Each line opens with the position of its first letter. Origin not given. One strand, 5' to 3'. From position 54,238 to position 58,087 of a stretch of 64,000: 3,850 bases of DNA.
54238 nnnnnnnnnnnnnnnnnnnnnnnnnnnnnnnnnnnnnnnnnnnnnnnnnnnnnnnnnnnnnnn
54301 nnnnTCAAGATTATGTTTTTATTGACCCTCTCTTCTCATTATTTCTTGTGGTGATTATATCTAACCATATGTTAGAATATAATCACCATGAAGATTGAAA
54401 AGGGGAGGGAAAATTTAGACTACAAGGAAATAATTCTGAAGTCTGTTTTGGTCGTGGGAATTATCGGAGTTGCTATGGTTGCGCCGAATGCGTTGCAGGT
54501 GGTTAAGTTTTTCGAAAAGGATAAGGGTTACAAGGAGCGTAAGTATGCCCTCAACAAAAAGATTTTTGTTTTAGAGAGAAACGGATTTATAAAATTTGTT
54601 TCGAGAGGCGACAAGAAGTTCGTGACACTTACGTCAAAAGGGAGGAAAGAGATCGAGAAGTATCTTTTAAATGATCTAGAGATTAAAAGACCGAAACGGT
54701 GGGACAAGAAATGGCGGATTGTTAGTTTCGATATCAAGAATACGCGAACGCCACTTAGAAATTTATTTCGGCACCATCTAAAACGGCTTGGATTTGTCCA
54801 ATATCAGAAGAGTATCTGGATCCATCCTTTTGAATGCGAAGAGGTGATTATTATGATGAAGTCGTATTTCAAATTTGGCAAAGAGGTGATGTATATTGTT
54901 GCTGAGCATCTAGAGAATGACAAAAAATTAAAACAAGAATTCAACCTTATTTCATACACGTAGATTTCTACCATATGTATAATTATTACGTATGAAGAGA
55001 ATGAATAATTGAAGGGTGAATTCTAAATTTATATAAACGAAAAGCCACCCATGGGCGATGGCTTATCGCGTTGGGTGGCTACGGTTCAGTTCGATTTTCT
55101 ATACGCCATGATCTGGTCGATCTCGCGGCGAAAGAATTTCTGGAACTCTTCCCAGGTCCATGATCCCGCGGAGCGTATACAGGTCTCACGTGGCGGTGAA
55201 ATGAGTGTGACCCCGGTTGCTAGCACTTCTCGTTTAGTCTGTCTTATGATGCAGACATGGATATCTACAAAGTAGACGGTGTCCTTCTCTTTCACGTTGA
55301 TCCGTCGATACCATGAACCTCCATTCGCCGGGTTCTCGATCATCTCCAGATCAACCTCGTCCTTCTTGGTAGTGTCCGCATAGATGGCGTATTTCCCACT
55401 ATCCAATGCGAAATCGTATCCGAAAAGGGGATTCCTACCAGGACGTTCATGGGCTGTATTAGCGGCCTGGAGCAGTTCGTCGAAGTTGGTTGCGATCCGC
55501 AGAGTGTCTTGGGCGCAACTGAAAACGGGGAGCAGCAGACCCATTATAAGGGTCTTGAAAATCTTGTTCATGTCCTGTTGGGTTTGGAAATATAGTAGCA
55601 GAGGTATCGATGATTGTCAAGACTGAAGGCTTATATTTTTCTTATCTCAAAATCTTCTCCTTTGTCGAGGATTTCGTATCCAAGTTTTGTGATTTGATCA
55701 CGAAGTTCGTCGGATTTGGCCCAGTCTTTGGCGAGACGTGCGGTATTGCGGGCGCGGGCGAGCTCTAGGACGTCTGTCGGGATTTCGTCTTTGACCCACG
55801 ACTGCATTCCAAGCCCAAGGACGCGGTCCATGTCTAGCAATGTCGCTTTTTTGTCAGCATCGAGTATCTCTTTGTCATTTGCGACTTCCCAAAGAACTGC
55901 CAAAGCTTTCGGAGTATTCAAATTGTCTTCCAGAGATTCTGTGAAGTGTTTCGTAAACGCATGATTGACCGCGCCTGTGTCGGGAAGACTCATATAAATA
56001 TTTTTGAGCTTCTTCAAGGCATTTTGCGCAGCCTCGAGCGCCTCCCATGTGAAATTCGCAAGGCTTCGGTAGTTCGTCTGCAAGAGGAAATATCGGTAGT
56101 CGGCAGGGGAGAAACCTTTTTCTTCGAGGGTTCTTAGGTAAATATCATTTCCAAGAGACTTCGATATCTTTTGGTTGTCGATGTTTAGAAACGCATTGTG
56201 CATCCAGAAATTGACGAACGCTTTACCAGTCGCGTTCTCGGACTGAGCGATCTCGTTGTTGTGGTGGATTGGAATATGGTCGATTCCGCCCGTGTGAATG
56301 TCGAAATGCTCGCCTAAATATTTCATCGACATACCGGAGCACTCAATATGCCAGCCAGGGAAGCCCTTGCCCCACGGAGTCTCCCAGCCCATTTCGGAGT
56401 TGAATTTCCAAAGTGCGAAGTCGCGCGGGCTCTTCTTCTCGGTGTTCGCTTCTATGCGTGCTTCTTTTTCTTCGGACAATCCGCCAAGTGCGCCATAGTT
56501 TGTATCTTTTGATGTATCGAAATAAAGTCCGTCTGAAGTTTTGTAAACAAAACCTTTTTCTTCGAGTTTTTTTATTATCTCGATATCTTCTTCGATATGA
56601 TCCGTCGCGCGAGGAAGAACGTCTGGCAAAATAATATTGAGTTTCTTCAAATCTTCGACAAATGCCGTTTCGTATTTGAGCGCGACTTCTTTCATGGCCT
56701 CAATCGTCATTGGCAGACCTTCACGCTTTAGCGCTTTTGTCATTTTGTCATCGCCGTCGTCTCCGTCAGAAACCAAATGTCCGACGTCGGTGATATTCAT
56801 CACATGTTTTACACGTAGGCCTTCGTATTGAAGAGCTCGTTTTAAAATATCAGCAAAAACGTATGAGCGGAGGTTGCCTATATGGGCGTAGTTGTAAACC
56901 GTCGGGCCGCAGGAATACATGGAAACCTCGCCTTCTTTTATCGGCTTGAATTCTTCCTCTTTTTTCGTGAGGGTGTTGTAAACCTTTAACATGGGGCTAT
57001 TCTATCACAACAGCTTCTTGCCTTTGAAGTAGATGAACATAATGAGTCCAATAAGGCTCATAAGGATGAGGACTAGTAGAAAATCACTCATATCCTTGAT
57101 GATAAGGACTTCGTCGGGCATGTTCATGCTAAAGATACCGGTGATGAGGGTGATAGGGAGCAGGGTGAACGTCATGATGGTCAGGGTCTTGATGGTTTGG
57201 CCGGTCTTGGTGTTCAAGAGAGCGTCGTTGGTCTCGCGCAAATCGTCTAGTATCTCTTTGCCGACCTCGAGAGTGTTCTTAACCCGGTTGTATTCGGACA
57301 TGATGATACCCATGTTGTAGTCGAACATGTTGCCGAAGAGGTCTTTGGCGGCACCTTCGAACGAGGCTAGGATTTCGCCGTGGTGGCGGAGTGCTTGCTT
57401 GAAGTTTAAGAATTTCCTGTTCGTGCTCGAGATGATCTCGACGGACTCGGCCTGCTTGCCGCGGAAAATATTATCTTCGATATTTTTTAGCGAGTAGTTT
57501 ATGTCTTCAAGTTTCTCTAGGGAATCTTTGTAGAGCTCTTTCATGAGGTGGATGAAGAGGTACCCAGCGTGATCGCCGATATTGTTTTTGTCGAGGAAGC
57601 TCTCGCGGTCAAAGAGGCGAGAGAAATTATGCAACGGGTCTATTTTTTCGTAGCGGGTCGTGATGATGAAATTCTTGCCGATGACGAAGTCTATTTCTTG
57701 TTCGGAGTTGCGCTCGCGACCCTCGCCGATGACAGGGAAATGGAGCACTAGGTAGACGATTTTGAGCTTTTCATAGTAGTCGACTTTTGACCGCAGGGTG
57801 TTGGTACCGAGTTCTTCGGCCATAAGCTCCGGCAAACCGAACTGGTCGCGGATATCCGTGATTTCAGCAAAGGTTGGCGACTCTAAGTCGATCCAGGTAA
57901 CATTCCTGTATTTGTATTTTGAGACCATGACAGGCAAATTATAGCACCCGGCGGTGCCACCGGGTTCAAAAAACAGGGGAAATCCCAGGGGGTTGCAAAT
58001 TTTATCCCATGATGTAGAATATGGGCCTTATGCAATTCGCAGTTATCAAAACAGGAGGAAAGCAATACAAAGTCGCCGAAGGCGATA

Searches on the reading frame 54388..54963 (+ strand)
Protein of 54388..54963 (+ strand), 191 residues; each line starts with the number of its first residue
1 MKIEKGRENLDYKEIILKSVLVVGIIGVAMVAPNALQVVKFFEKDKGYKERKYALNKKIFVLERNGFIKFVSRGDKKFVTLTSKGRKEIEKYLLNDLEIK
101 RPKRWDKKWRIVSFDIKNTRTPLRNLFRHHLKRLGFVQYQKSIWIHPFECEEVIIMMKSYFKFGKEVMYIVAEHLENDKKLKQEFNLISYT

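Call 4: search_protein_families(library=pfam, proteins=[window:54388-54963:+], max_evalue=0.1)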
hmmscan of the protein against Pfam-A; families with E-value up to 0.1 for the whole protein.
window:54388-54963:+ (191 aa): 3 families
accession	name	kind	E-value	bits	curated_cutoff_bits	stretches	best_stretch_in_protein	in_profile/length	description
PF20803.2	PaaX_M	-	3e-17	62.9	24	1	103-179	2-78/83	PaaX protein central Cas2-like domain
PF22665.2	DUF6293_C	-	0.00061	20.6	27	1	41-87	47-96/101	DUF6293 C-terminal winged helix domain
PF09827.14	CRISPR_Cas2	-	0.013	16.2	23.8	1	109-148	2-38/74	CRISPR associated protein Cas2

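Call 5: search_protein_families(library=ncbifam, proteins=[window:54388-54963:+], max_evalue=0.1)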
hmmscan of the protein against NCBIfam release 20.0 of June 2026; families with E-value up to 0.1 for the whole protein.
window:54388-54963:+ (191 aa): 2 families
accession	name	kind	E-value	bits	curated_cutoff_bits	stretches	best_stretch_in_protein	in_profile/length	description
TIGR02277.1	PaaX_trns_reg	equivalog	1.9e-08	34.2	264.55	1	57-159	39-139/279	phenylacetic acid degradation operon negative regulatory protein PaaX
TIGR01573.1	cas2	equivalog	0.0056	16.9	24.5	1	109-146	2-40/96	CRISPR-associated endonuclease Cas2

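Call 58: find_homologous_proteins(query=window:54388-54963:+)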
Query window:54388-54963:+ (191 aa): 121 proteins with E <= 0.001 among 195 candidates; the best 120 are listed.
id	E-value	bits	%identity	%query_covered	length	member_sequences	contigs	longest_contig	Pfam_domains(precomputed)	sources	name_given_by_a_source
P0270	1.3e-119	415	100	100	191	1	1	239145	PF20803.3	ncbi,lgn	-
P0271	1.3e-97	343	82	95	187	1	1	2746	PF20803.3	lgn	-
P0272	1.4e-96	340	81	97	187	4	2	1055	PF20803.3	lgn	-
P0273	1.1e-91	324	77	95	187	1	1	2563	PF20803.3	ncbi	-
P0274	6.5e-90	318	75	95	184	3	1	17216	PF20803.3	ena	-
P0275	1.9e-87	310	72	95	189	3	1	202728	PF20803.3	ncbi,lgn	-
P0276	1.2e-83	298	73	95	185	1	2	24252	PF20803.3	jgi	jgi:DNA-binding transcriptional regulator PaaX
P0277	1.2e-83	298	72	94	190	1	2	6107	PF20803.3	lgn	-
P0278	1.6e-83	297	71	93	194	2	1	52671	PF20803.3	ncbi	-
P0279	8.4e-83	295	69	95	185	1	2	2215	PF20803.3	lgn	-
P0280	5.1e-81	289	71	95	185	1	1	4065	PF20803.3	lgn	-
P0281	7.4e-80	285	68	97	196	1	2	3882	PF20803.3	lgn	-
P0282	3.4e-78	280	67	93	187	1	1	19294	PF20803.3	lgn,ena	-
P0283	4.0e-78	280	66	94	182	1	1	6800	PF20803.3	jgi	-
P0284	1.7e-77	278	64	94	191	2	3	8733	PF20803.3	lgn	-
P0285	1.1e-76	275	68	95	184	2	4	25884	PF20803.3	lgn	-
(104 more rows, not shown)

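Call 59: find_encoding_contigs(protein=P0275, flank=6000, max_places=2)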
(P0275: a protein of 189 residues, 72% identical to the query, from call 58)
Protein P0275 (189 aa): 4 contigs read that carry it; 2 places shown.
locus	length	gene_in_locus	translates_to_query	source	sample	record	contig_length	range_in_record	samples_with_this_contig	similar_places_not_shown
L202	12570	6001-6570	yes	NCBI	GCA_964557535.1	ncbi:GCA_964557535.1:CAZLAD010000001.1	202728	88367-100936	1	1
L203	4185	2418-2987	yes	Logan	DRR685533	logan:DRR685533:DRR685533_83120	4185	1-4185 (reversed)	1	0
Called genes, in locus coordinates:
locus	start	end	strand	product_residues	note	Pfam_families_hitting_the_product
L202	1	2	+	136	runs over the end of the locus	PF00380:Ribosomal_S9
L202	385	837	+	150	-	-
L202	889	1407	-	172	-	PF20803:PaaX_M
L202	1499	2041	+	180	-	PF01025:GrpE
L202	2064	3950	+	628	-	PF00012:HSP70, PF06723:MreB_Mbl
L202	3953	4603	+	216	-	-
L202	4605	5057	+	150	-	PF04073:tRNA_edit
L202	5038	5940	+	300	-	PF00226:DnaJ, PF01556:DnaJ_C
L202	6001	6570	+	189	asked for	PF20803:PaaX_M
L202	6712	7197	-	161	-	-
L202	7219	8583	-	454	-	PF01406:tRNA-synt_1e, PF09334:tRNA-synt_1g, PF09190:DALR_2 (faint), PF23493:CysS_C (faint)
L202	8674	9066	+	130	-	-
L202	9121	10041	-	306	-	PF01544:CorA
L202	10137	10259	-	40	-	-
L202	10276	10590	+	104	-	PF00829:Ribosomal_L21p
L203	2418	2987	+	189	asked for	PF20803:PaaX_M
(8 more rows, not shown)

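Call 60: find_encoding_contigs(protein=P0285, flank=6000, max_places=2)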
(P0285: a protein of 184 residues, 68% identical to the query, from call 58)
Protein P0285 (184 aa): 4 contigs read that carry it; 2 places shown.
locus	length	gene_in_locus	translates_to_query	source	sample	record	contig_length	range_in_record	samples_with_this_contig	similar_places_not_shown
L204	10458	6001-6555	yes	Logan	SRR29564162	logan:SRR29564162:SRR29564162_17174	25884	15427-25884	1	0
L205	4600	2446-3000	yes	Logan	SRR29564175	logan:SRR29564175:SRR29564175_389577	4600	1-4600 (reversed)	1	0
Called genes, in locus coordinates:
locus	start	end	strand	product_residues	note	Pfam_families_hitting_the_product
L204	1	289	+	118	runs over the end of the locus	PF01196:Ribosomal_L17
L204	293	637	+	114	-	PF00572:Ribosomal_L13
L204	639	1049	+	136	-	PF00380:Ribosomal_S9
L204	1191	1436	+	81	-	-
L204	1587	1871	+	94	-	-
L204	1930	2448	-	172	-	PF20803:PaaX_M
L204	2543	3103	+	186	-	PF01025:GrpE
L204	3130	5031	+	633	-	PF00012:HSP70, PF06723:MreB_Mbl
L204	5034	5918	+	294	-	PF00226:DnaJ, PF01556:DnaJ_C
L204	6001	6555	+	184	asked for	PF20803:PaaX_M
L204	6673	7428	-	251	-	-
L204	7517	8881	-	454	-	PF01406:tRNA-synt_1e, PF09334:tRNA-synt_1g (weak), PF09190:DALR_2 (faint)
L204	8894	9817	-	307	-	PF01544:CorA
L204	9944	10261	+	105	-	PF00829:Ribosomal_L21p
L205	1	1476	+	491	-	?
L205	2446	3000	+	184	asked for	PF20803:PaaX_M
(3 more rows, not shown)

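Call 61: find_encoding_contigs(protein=P0278, flank=6000, max_places=2)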
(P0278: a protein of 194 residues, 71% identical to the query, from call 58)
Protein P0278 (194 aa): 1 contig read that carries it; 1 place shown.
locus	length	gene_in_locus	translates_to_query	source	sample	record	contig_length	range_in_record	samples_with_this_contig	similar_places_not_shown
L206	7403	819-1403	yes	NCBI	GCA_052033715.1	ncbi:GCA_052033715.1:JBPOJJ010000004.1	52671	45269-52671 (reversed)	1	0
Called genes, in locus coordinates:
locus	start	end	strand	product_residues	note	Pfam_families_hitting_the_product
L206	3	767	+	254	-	?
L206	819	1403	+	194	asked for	PF20803:PaaX_M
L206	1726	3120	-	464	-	PF01406:tRNA-synt_1e, PF00133:tRNA-synt_1 (faint), PF09334:tRNA-synt_1g (faint)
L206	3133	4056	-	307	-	PF01544:CorA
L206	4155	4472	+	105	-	PF00829:Ribosomal_L21p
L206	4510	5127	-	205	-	PF21176:RecR_HhH, PF13662:Toprim_4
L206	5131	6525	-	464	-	PF00772:DnaB, PF03796:DnaB_C, PF06745:ATPase (weak), PF13481:AAA_25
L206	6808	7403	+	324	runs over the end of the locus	PF00579:tRNA-synt_1b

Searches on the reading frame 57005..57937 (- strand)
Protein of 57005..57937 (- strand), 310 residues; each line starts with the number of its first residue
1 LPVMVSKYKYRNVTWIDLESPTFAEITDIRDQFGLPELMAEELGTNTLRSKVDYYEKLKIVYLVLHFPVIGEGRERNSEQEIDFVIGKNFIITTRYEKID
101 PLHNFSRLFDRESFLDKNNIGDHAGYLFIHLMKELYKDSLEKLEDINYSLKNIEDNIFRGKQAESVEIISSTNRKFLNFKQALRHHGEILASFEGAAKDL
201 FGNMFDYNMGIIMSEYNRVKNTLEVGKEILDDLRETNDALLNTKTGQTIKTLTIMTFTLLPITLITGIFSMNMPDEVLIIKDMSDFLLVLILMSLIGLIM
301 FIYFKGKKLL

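Call 67: search_protein_families(library=pfam, proteins=[window:57005-57937:-], max_evalue=0.00001)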
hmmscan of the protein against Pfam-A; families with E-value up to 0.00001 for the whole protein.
window:57005-57937:- (310 aa): 1 family
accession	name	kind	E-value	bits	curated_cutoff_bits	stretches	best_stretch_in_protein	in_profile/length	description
PF01544.23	CorA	-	8.5e-44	150.5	27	1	13-305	4-291/292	CorA-like Mg2+ transporter protein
